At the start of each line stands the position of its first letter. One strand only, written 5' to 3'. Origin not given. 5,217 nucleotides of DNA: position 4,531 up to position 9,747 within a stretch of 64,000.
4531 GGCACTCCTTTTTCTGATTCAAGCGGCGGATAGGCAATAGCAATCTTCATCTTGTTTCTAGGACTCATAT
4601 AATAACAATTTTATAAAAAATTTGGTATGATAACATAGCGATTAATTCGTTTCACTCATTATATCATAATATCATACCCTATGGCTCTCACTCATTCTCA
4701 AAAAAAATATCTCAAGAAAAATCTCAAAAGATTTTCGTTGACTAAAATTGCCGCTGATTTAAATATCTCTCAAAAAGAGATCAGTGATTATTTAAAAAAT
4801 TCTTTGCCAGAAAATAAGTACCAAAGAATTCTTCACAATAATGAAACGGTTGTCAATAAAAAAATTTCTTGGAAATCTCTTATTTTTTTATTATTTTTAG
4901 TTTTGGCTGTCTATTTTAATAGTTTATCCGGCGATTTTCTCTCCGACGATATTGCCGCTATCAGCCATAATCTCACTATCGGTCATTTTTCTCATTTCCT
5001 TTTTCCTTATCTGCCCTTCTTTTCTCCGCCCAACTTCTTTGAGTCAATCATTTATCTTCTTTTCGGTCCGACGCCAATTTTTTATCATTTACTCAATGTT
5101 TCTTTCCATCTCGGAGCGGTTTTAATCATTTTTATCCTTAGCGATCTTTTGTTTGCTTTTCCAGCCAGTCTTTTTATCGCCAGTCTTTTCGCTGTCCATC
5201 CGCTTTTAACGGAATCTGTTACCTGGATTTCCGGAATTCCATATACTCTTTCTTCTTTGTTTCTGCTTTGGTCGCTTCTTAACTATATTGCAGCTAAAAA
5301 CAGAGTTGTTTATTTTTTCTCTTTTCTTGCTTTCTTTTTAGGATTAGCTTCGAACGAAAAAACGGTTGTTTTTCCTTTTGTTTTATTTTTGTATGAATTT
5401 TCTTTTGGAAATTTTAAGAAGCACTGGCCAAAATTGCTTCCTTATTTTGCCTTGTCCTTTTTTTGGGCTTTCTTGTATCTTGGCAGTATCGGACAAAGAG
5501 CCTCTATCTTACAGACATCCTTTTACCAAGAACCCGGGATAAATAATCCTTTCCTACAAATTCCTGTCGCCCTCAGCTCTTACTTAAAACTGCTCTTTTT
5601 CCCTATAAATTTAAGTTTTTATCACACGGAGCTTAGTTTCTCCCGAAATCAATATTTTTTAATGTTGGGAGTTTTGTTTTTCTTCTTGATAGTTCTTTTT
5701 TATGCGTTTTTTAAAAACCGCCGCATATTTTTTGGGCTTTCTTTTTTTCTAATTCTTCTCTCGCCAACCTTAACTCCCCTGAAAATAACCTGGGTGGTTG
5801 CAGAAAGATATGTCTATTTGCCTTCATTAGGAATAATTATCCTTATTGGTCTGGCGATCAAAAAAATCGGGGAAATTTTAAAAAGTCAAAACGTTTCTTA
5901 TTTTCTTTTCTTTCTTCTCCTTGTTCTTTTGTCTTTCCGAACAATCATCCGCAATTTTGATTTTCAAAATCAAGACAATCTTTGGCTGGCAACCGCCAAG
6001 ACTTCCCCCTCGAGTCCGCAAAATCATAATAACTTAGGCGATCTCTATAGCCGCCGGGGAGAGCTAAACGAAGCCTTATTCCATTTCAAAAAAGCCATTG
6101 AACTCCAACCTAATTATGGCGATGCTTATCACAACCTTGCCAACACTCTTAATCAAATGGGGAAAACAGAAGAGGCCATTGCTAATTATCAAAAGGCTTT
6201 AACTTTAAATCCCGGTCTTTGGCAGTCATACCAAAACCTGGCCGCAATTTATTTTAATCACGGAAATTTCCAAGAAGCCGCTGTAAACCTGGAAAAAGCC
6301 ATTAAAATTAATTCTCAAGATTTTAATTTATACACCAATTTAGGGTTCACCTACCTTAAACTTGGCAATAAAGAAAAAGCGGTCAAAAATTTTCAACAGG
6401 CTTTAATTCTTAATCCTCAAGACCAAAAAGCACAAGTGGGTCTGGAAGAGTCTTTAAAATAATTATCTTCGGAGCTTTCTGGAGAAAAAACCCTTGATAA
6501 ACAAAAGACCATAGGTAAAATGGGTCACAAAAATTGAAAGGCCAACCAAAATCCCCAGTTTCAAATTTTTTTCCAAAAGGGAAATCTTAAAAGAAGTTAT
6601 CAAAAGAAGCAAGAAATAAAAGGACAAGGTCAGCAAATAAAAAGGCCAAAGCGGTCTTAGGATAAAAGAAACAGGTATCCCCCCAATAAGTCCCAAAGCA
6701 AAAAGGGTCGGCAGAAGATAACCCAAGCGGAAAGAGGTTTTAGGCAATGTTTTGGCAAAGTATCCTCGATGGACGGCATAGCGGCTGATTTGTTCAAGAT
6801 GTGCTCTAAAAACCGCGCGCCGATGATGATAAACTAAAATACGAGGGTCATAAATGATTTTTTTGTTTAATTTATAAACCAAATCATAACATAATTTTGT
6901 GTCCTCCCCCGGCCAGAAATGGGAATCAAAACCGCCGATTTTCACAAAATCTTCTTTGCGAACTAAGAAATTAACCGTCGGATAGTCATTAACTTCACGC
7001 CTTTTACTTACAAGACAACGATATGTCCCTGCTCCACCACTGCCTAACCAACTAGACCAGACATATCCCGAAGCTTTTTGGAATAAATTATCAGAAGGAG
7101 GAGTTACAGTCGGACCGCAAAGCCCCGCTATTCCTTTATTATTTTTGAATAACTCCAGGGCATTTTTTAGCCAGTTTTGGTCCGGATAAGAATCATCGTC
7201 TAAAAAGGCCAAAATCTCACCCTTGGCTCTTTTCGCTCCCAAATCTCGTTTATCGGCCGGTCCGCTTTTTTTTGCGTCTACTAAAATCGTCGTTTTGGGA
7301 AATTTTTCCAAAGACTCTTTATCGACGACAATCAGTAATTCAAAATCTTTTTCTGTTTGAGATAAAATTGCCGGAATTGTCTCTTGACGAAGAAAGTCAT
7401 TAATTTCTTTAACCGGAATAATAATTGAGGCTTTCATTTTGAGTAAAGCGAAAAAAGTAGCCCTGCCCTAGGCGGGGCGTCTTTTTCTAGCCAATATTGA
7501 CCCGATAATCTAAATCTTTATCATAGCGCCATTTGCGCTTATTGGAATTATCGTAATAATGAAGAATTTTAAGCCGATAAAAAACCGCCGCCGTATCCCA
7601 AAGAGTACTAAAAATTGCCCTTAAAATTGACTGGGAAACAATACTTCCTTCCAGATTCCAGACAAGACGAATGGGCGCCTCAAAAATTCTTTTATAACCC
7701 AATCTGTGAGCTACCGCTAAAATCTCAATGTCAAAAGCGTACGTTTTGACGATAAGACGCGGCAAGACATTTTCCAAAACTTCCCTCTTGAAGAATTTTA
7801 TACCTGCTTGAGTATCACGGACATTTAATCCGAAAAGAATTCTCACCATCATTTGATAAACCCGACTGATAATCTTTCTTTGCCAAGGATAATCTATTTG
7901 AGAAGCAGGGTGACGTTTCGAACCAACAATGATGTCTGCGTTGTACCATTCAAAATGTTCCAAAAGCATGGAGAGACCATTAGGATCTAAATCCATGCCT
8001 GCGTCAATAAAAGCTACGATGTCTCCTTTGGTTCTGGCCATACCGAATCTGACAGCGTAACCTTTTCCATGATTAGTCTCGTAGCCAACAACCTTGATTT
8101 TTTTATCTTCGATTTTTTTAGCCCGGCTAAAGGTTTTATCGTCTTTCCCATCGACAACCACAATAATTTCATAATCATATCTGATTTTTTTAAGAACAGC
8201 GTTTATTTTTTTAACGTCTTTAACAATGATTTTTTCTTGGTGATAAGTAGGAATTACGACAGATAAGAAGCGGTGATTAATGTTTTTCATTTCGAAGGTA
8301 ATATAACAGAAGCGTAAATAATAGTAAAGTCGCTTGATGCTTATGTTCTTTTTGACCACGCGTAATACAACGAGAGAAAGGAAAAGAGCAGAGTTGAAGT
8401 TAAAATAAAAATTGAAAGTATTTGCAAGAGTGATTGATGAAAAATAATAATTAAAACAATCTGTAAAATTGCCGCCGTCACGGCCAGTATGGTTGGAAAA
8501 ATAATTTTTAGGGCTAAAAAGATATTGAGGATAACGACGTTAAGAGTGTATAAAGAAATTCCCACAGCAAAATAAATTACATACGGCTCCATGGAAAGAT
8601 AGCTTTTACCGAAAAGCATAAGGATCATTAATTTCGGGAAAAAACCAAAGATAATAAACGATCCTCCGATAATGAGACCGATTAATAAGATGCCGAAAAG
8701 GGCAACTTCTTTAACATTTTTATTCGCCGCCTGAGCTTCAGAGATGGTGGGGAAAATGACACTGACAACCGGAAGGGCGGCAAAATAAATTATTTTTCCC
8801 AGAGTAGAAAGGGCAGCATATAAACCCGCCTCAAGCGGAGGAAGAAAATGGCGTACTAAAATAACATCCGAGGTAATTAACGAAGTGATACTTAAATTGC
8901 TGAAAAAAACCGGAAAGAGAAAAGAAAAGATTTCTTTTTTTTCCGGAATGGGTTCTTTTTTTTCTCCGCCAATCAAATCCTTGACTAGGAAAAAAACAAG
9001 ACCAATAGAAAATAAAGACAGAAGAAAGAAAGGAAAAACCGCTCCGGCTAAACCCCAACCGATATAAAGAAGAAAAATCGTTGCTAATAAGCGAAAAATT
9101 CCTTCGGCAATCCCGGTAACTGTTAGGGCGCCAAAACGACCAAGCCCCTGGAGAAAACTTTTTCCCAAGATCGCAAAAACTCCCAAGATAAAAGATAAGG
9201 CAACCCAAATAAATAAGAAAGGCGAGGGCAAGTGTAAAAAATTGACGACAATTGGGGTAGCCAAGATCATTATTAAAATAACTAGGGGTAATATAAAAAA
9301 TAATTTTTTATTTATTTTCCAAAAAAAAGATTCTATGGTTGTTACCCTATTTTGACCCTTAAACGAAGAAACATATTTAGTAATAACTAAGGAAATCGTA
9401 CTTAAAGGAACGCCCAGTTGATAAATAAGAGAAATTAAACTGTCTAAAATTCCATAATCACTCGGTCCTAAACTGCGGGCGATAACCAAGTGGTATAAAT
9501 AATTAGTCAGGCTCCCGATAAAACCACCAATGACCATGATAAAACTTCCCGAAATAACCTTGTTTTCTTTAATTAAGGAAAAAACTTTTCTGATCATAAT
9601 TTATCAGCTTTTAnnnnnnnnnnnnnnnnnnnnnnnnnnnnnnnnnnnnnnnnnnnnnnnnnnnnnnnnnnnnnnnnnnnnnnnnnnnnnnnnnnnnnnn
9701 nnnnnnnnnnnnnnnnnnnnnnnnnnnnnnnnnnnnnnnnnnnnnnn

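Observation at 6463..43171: About 36.7 kb single-strand mega-operon of roughly 30 glycosylation genes dominated by GT-C membrane transferases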

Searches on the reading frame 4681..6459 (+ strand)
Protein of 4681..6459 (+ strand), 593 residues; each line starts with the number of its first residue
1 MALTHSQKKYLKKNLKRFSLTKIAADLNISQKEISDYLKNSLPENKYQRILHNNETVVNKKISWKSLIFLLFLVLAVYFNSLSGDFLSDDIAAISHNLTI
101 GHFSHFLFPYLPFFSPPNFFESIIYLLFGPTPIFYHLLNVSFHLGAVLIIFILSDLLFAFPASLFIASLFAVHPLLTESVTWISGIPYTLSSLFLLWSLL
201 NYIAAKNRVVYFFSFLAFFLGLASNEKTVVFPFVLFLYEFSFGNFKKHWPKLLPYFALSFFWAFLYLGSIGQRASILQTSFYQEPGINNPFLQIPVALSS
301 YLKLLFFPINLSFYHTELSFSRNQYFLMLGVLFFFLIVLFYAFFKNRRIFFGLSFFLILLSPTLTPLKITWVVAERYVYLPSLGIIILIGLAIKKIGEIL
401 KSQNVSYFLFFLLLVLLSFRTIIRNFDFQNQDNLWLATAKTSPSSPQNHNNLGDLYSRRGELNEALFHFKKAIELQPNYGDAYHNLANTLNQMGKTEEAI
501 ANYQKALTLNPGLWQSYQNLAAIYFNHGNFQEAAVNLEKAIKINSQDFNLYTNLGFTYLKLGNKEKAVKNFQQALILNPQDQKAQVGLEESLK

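Call 6: search_protein_families(library=pfam, proteins=[window:4681-6459:+], max_evalue=0.01)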
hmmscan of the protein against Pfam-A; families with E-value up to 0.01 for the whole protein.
window:4681-6459:+ (593 aa): 24 families
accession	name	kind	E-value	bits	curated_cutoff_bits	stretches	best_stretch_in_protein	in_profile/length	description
PF00515.34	TPR_1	-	7.8e-36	120.9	27.8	4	481-512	2-33/34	Tetratricopeptide repeat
PF07719.23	TPR_2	-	7.6e-31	104.1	27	4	550-581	3-34/34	Tetratricopeptide repeat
PF13181.12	TPR_8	-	5.6e-29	98.2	25.7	4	481-511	2-32/34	Tetratricopeptide repeat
PF13431.12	TPR_17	-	3.2e-27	92.9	24.4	3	469-501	2-34/34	Tetratricopeptide repeat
PF13414.12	TPR_11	-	1.7e-26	92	26.8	3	523-562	3-42/42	TPR repeat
PF13424.12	TPR_12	-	8.6e-24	84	30.1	4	449-509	6-74/77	Tetratricopeptide repeat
PF13374.12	TPR_10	-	4.6e-18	65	27.5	2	481-509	3-31/42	Tetratricopeptide repeat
PF13428.12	TPR_14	-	1.2e-15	56.8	23.5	2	481-522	2-43/44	Tetratricopeptide repeat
PF14559.12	TPR_19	-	3.5e-15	56.5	25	3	527-584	4-61/68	Tetratricopeptide repeat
PF13371.12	TPR_9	-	2.9e-11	43.7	35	2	494-546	9-61/73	Tetratricopeptide repeat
PF13176.12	TPR_7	-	3.8e-11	42.6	27.9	0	482-510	1-31/36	Tetratricopeptide repeat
PF13432.12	TPR_16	-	3.6e-10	40.5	32.7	2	451-512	2-63/65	Tetratricopeptide repeat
PF13174.12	TPR_6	-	4.3e-10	40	26.3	0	481-511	1-31/33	Tetratricopeptide repeat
PF23914.1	TPR_CcmH_CycH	-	7e-09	36.2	42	1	444-542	48-149/158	Cytochrome c-type biogenesis protein H TPR domain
PF25064.1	ARM_TT21_5th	-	1.3e-06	29.1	27.8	1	486-574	7-98/117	TT21 fifth ARM repeats domain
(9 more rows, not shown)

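Call 13: search_protein_families(library=ncbifam, proteins=[window:4681-6459:+], max_evalue=0.1)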
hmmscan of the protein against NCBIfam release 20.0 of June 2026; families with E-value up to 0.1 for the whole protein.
window:4681-6459:+ (593 aa): 38 families (the best 25 are shown)
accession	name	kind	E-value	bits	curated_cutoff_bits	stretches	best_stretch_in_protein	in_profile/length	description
NF040959.1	MamA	equivalog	3.6e-27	95.1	200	2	451-584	42-175/204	magnetosome protein MamA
TIGR02521.1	type_IV_pilW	equivalog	3.8e-22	79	154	2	516-583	33-100/234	type IV pilus biogenesis/stability protein PilW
TIGR02917.1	PEP_TPR_lipo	equivalog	2.6e-21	75.2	312.2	1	439-584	458-603/899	XrtA/PEP-CTERM system TPR-repeat protein PrsT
NF047558.1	TPR_END_plus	domain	3.2e-19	68.6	32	4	551-582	2-33/56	TPR end-of-group domain-containing protein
NF033762.1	social_mot_Tgl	equivalog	8.8e-17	61.3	225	1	447-580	32-168/252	social motility TPR repeat lipoprotein Tgl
NF047507.1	TPR_BatC_Lepto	exception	2.2e-13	50.2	175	3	519-589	63-137/214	TPR repeat-containing protein BatC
NF033758.1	gliding_GltE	equivalog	2.4e-13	49.9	225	1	468-584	74-190/411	adventurous gliding motility TPR repeat lipoprotein GltE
TIGR00990.1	3a0801s09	subfamily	2.6e-11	42.9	757.25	1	448-574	333-459/615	mitochondrial import receptor subunit TOM70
NF033920.0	C39_PA2778_fam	equivalog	2.9e-11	43.3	150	2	429-511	173-255/255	PA2778 family cysteine peptidase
NF002725.1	PRK02603.1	equivalog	1.1e-10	41.9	143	2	459-539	48-131/173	photosystem I assembly protein Ycf3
NF008520.0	PRK11447.1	equivalog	2e-09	35.8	858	1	496-583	254-338/1157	cellulose synthase complex outer membrane protein BcsC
TIGR02552.1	LcrH_SycD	equivalog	2e-08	34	104.8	2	459-546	31-118/136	SycD/LcrH family type III secretion system chaperone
TIGR03939.1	PGA_TPR_OMP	equivalog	1.3e-06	27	366.65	1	446-590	53-196/800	poly-beta-1,6 N-acetyl-D-glucosamine export porin PgaA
NF008391.2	PRK11189.1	equivalog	1.5e-06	28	250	1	440-505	93-158/297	lipoprotein NlpI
NF047371.1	FlcA_CTERM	equivalog_domain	3.2e-06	25.9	300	1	452-575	405-534/646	periplasmic flagellar collar protein FlcA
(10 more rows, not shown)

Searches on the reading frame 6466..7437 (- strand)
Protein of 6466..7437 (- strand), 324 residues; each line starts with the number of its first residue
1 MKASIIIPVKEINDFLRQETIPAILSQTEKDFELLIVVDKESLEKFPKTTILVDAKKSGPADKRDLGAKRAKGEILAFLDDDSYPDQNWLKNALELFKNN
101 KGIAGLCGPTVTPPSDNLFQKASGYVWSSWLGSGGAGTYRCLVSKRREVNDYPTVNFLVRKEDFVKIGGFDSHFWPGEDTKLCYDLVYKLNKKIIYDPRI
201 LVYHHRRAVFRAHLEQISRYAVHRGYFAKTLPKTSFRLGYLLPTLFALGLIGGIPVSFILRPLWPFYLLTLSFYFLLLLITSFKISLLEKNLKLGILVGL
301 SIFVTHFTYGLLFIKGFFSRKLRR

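Call 3: search_protein_families(library=pfam, proteins=[window:6466-7437:-], max_evalue=0.01)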
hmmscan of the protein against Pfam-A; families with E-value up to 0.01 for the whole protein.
window:6466-7437:- (324 aa): 5 families
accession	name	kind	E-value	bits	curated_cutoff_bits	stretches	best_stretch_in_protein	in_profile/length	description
PF00535.33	Glycos_transf_2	-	4.2e-14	53.3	23.3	1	4-164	1-164/168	Glycosyl transferase family 2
PF13632.12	Glyco_trans_2_3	-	5e-11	43.2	27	1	77-279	3-191/198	Glycosyl transferase family group 2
PF10111.15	Glyco_tranf_2_2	-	8e-09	35.8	27.3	1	4-225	1-243/276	Glycosyltransferase like family 2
PF13641.12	Glyco_tranf_2_3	-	3.1e-05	24.5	27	1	4-216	4-223/230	Glycosyltransferase like family 2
PF02709.20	Glyco_transf_7C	-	0.003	17.6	23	1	150-182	17-51/78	N-terminal domain of galactosyltransferase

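Call 70: search_solved_structures(query=window:6466-7437:-, max_evalue=0.001)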
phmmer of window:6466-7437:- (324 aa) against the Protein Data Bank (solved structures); distinct sequences matched with E-value up to 0.001: 2.
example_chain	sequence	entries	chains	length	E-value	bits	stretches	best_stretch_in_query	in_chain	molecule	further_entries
5hea_A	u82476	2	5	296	7.1e-05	25.3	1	4-107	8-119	Putative glycosyltransferase (GalT1)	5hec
3bcv_A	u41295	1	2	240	0.00053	22.5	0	2-89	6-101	Putative glycosyltransferase protein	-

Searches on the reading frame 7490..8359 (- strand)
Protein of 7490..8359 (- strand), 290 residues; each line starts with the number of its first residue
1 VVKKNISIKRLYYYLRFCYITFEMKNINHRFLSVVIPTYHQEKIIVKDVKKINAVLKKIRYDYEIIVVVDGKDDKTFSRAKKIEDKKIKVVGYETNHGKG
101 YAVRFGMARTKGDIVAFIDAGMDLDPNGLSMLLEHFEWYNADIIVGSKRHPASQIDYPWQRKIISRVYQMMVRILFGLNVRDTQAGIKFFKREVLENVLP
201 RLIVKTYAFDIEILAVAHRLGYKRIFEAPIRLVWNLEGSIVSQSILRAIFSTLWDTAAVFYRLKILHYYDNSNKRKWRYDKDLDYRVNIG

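Call 3: search_protein_families(library=pfam, proteins=[window:7490-8359:-], max_evalue=0.01)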
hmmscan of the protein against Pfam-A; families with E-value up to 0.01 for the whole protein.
window:7490-8359:- (290 aa): 3 families
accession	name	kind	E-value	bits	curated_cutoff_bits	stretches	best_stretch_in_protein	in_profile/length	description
PF00535.33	Glycos_transf_2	-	3.8e-24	86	23.3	1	33-198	1-167/168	Glycosyl transferase family 2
PF13641.12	Glyco_tranf_2_3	-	9.1e-09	36.1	27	1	30-243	2-219/230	Glycosyltransferase like family 2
PF13733.12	Glyco_transf_7N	-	0.0015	18.6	27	1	32-83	49-99/134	N-terminal region of glycosyl transferase group 7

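Call 68: search_solved_structures(query=window:7490-8359:-, max_evalue=0.001)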
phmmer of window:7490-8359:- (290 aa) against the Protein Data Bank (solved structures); distinct sequences matched with E-value up to 0.001: 17.
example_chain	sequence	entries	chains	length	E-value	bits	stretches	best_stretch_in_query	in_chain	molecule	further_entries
5mlz_A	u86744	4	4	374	1.3e-14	57.7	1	31-229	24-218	Dolichol monophosphate mannose synthase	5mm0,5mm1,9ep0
5eke_A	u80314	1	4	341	2.8e-10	43.5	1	32-200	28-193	Uncharacterized glycosyltransferase sll0501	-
5ekp_C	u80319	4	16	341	2.8e-10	43.5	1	32-199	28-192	Uncharacterized glycosyltransferase sll0501 | Glycosyltransferase sll0501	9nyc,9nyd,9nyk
9nye_A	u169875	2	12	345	2.9e-10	43.4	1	32-199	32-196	Glycosyltransferase sll0501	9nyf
9hwj_A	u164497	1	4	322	8.5e-10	41.9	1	31-199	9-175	Undecaprenyl-phosphate 4-deoxy-4-formamido-L-arabinose transferase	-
2z87_A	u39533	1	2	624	3.1e-09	40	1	31-150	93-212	Chondroitin synthase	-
2z86_A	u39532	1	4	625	3.1e-09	40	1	31-150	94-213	Chondroitin synthase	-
6p61_A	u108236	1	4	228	2.8e-08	36.9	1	32-141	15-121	Glycosyltransferase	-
9bhc_C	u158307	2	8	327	1.6e-07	34.4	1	32-199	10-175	Undecaprenyl-phosphate 4-deoxy-4-formamido-L-arabinose transferase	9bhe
8vxh_A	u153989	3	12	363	2e-07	34.1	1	31-199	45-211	Undecaprenyl-phosphate 4-deoxy-4-formamido-L-arabinose transferase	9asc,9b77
5tze_C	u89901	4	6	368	7.2e-06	29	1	32-144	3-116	Glycosyl transferase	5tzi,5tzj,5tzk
8vh7_A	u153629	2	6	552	2.8e-05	27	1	30-120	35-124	Heparosan synthase B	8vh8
8viw_A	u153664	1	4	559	2.9e-05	27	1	30-120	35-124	Heparosan synthase B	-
9omm_A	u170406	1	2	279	0.00022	24.1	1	32-136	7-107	Glycosyltransferase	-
9omh_A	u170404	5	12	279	0.00022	24.1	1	32-136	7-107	Glycosyltransferase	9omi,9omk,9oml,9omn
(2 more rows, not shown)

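Call 83: search_protein_families(library=ncbifam, proteins=[window:7490-8359:-], max_evalue=0.00001)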
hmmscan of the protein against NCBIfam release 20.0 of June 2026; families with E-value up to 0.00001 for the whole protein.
window:7490-8359:- (290 aa): 18 families
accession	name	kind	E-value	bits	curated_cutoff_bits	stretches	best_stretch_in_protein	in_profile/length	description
NF047588.1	GlcsyltransPgfSStrep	equivalog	5.4e-16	58.7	500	1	32-199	3-168/308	glycosyltransferase PgfS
NF007986.1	PRK10714.1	equivalog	1.3e-15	57.3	529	1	32-200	8-174/316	undecaprenyl-phosphate 4-deoxy-4-formamido-L-arabinose transferase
TIGR03937.1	PgaC_IcaA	equivalog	1.1e-13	50.9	422.3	1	24-137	39-151/407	poly-beta-1,6-N-acetyl-D-glucosamine synthase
NF058614.1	PPMAGASynPpgS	equivalog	2.3e-12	46.8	370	1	34-245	4-209/226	polyprenyl-phospho-N-acetylgalactosaminyl synthase PpgS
NF041875.1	EPS_EpsD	equivalog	2.5e-12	46.9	370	1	32-172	1-144/325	exopolysaccharide biosynthesis glycosyltransferase EpsD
NF010496.0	PRK13915.1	equivalog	1.5e-11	44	262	1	28-124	29-130/307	glucosyl-3-phosphoglycerate synthase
TIGR04182.1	glyco_TIGR04182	equivalog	2.9e-10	40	325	1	33-229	3-187/293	S-layer glycoprotein N-glycosyltransferase AglJ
TIGR03965.1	mycofact_glyco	equivalog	3.9e-10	39.2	280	1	29-137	73-180/467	mycofactocin biosynthesis glycosyltransferase MftF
NF047683.1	TeichurnBiosyTuaG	equivalog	7.4e-10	38.9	400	1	29-129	5-104/252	teichuronic acid biosynthesis protein TuaG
NF007482.0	PRK10073.1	equivalog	2.4e-09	36.7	423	1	29-143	5-117/334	glycosyltransferase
NF041394.1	GtaseAglG_Halo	equivalog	4.8e-09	35.9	440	1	32-152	3-122/304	glucosyl-dolichyl phosphate glucuronosyltransferase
TIGR04283.1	glyco_like_mftF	equivalog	7.9e-09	35.4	182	1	32-134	1-95/221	TIGR04283 family arsenosugar biosynthesis glycosyltransferase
NF038299.1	EPS_HpsN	equivalog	9.4e-09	34.7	425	1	32-136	3-106/317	hormogonium polysaccharide biosynthesis glycosyltransferase HpsN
NF050050.1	ProtGlycPglI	equivalog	4.4e-08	32.8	500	1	31-137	3-109/306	GalNAc(5)-diNAcBac-PP-undecaprenol beta-1,3-glucosyltransferase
NF041391.1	DPhHxTase_Halo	equivalog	5.8e-07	28.7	375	1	38-198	3-153/213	dolichyl-phosphate hexose transferase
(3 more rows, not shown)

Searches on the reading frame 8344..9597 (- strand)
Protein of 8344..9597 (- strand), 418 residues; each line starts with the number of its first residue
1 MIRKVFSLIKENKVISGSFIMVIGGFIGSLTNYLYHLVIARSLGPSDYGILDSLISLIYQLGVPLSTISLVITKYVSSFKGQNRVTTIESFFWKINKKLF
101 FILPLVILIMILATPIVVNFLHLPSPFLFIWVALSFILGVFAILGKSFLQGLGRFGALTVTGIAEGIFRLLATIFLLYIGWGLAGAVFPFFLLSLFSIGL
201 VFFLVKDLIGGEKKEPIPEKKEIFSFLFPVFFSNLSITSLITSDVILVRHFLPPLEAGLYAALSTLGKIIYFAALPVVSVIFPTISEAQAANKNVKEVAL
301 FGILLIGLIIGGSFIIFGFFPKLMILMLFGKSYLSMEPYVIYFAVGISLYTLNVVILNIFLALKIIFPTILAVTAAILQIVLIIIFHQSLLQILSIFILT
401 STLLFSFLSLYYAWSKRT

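Call 3: search_protein_families(library=pfam, proteins=[window:8344-9597:-], max_evalue=0.01)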
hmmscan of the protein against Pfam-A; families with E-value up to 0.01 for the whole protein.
window:8344-9597:- (418 aa): 2 families
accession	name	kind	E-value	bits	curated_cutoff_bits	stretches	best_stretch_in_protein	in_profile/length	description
PF01943.22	Polysacc_synt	-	1.7e-14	54.4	28.2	1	16-289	3-274/274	Polysaccharide biosynthesis protein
PF13440.11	Polysacc_synt_3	-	5e-12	46.1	23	1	38-336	1-291/293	Polysaccharide biosynthesis protein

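Call 83: search_protein_families(library=ncbifam, proteins=[window:8344-9597:-], max_evalue=0.00001)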
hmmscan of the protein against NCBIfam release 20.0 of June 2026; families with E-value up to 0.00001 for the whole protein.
window:8344-9597:- (418 aa): 0 families
